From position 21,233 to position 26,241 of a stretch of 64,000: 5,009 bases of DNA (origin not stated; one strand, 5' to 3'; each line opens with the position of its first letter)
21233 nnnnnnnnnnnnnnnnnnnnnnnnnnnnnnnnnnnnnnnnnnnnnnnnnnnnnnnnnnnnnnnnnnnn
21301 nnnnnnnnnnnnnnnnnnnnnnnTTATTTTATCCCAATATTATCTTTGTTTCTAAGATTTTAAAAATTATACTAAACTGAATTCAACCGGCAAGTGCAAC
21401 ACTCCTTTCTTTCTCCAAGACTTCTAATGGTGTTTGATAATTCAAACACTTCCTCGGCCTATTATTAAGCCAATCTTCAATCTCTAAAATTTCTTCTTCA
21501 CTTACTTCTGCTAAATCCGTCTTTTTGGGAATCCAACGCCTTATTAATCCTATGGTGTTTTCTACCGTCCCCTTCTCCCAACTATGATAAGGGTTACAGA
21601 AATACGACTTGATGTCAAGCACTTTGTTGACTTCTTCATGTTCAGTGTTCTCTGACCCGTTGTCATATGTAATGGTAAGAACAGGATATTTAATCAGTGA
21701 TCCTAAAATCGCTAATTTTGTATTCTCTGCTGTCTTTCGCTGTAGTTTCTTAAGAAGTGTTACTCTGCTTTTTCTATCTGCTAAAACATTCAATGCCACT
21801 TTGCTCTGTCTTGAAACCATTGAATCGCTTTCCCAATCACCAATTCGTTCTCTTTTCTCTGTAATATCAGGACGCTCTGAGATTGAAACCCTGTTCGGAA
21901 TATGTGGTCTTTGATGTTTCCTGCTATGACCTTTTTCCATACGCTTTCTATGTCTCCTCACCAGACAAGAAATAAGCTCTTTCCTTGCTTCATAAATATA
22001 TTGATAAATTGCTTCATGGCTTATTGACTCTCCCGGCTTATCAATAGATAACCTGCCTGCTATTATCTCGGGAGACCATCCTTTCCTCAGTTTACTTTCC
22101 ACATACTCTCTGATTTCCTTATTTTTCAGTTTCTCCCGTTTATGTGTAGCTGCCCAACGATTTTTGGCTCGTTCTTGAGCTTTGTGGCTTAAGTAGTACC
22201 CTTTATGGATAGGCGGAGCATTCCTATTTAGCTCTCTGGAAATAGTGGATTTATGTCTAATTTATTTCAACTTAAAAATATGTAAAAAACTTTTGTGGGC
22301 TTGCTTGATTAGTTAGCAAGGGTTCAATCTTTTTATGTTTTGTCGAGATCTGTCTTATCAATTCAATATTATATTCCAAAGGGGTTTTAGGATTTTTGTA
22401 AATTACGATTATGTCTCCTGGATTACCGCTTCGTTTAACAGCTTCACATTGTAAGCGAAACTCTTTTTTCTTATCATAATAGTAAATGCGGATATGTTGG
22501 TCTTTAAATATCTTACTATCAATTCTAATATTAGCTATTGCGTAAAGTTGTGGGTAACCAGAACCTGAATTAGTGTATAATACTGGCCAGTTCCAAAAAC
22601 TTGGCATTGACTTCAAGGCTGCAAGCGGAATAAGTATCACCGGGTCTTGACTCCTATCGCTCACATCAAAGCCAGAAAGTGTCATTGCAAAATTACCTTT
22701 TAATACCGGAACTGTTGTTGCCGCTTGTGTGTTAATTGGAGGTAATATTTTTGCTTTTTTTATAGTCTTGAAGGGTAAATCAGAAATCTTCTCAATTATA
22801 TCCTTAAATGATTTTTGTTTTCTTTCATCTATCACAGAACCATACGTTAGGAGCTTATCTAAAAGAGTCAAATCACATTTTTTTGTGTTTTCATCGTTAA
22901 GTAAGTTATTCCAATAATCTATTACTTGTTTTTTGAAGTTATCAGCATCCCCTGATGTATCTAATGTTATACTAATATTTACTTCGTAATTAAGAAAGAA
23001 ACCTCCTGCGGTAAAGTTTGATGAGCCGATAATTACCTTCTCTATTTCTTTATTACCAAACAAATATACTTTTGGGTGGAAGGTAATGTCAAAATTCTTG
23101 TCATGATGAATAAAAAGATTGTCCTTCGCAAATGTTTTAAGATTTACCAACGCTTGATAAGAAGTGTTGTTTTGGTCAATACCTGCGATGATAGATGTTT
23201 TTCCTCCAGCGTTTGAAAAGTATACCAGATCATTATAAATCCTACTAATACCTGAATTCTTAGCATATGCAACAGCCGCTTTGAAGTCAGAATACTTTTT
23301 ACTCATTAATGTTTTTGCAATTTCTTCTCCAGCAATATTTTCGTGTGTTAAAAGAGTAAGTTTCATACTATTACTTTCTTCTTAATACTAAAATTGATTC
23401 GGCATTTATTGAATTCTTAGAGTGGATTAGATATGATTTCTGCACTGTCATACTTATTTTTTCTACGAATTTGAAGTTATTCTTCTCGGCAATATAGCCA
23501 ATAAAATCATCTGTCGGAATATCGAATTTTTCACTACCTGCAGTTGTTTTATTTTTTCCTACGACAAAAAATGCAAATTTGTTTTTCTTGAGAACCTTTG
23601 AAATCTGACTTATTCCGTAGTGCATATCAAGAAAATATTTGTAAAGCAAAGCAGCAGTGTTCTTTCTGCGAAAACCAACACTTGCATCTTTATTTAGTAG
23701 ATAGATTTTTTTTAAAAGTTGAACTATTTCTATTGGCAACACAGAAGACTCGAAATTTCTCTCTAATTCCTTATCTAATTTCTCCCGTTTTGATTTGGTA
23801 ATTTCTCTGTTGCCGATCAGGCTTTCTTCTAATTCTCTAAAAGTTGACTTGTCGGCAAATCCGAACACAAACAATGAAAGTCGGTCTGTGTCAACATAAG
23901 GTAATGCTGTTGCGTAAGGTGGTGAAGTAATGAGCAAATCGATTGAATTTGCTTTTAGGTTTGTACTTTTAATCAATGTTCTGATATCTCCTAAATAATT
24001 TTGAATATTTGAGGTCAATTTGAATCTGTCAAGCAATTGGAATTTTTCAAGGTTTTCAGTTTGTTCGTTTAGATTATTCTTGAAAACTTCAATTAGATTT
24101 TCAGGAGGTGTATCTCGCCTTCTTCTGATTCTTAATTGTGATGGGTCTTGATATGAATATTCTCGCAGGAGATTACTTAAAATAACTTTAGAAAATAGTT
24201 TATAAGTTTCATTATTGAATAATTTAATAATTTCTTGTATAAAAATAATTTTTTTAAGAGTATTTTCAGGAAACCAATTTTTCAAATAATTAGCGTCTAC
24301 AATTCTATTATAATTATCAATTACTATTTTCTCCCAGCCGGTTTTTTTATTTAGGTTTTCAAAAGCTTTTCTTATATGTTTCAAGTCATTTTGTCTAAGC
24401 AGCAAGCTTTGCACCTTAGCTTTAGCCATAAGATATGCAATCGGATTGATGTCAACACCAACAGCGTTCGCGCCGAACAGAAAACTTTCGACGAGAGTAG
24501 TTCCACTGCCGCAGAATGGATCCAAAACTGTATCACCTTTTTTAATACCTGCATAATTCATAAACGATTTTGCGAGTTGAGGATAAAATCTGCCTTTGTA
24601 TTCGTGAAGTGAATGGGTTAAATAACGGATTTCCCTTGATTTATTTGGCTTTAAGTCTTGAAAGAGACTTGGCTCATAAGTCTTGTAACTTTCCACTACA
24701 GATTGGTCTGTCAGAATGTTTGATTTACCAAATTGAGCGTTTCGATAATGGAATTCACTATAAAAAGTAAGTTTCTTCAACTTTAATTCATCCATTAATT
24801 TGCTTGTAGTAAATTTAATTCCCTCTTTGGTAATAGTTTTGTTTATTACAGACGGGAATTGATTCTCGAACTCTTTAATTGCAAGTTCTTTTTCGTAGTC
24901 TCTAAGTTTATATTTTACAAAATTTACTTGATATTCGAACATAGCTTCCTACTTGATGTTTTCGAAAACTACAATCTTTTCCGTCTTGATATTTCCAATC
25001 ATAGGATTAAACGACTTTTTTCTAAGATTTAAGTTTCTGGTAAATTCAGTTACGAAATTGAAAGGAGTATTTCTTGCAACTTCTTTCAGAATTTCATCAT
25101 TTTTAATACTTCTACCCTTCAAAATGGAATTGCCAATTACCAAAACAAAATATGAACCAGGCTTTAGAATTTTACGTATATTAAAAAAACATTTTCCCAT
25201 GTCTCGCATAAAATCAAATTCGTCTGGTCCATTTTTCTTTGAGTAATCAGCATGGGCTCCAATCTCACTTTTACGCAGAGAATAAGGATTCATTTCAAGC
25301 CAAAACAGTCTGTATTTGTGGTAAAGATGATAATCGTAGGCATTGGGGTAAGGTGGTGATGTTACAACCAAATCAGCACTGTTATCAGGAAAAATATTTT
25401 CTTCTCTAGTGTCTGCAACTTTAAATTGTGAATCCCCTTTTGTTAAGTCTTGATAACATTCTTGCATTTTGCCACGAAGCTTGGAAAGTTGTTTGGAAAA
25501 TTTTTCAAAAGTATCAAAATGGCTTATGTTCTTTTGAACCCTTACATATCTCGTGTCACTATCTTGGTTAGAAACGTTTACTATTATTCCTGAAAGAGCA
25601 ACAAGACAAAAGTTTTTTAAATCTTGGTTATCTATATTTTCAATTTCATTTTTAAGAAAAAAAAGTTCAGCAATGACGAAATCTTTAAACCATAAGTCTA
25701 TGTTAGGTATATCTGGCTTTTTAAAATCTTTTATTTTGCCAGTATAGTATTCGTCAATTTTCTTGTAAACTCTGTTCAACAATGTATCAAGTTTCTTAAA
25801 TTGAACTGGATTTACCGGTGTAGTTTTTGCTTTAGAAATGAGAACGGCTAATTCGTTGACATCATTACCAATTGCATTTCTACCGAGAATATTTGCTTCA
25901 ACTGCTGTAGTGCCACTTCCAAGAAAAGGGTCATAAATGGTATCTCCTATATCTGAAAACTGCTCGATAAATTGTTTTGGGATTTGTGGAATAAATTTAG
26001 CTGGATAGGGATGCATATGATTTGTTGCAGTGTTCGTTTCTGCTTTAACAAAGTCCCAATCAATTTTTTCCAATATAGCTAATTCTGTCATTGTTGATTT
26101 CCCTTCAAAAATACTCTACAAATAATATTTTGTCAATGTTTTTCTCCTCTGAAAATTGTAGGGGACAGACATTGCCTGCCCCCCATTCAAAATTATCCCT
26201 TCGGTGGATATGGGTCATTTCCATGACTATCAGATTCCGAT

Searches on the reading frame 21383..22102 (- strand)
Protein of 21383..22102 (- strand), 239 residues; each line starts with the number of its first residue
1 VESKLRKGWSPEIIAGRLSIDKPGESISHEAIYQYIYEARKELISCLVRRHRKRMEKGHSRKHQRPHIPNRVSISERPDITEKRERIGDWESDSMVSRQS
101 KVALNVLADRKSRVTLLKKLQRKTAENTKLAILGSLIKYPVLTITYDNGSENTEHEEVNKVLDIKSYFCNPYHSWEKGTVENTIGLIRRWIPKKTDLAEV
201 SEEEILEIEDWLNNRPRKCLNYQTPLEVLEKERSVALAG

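Call 34: search_protein_families(library=pfam, proteins=[window:21383-22102:-], max_evalue=0.001)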
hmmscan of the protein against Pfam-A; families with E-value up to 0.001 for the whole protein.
window:21383-22102:- (239 aa): 1 family
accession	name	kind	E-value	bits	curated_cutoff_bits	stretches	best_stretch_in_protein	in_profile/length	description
PF00665.32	rve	-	2e-06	28.4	32.6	1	90-174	8-102/102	Integrase core domain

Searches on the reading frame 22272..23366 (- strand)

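Call 34: search_protein_families(library=pfam, proteins=[window:22272-23366:-], max_evalue=0.001)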
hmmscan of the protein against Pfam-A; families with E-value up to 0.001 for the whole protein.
window:22272-23366:- (364 aa): 2 families
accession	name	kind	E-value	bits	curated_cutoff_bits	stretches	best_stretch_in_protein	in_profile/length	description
PF13091.12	PLDc_2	-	6.5e-08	32.9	27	1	42-136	24-118/132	PLD-like domain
PF09565.16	RE_NgoFVII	-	1.4e-05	24.9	23.8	1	67-144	61-144/162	NgoFVII restriction endonuclease N-terminal PLD domain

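Call 56: search_protein_families(library=padloc, proteins=[window:22272-23366:-], max_evalue=0.00001)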
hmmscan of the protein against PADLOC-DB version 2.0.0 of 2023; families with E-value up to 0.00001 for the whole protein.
window:22272-23366:- (364 aa): 2 families
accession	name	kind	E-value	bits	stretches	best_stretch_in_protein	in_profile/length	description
PDLC03658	mREase_IV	-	4.6e-08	29.3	1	23-147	49-169/953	Type IV methyl-directed restriction enzyme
PDLC02614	DrmC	-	2e-06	25.7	1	44-134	50-136/153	DrmC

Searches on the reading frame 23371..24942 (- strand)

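Call 34: search_protein_families(library=pfam, proteins=[window:23371-24942:-], max_evalue=0.001)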
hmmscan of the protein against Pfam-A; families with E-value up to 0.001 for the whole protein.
window:23371-24942:- (523 aa): 5 families
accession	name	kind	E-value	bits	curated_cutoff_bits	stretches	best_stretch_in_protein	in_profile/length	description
PF01555.25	N6_N4_Mtase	-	2.2e-13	51.1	26.7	1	116-170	163-216/221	DNA methylase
PF01170.24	UPF0020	-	7.4e-13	49.1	22.3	1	116-205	9-103/197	RMKL-like, methyltransferase domain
PF13847.12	Methyltransf_31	-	2e-06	28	27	1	133-254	1-113/145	Methyltransferase domain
PF03602.21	Cons_hypoth95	-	0.00013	22.1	24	0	135-201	41-108/182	Conserved hypothetical protein 95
PF09445.16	Methyltransf_15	-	0.00055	20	22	0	308-356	46-93/165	RNA cap guanine-N2 methyltransferase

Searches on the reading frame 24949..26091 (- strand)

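Call 10: search_protein_families(library=pfam, proteins=[window:24949-26091:-], max_evalue=0.001)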
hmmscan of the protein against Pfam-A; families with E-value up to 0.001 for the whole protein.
window:24949-26091:- (380 aa): 3 families
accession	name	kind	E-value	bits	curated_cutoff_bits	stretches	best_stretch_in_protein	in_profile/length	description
PF01555.25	N6_N4_Mtase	-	7.4e-20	72.3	26.7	1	20-85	152-218/221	DNA methylase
PF01170.24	UPF0020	-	3.3e-06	27.4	22.3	1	49-82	29-63/197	RMKL-like, methyltransferase domain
PF02086.21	MethyltransfD12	-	1e-05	25.8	22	1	36-259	11-199/253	D12 class N6 adenine-specific DNA methyltransferase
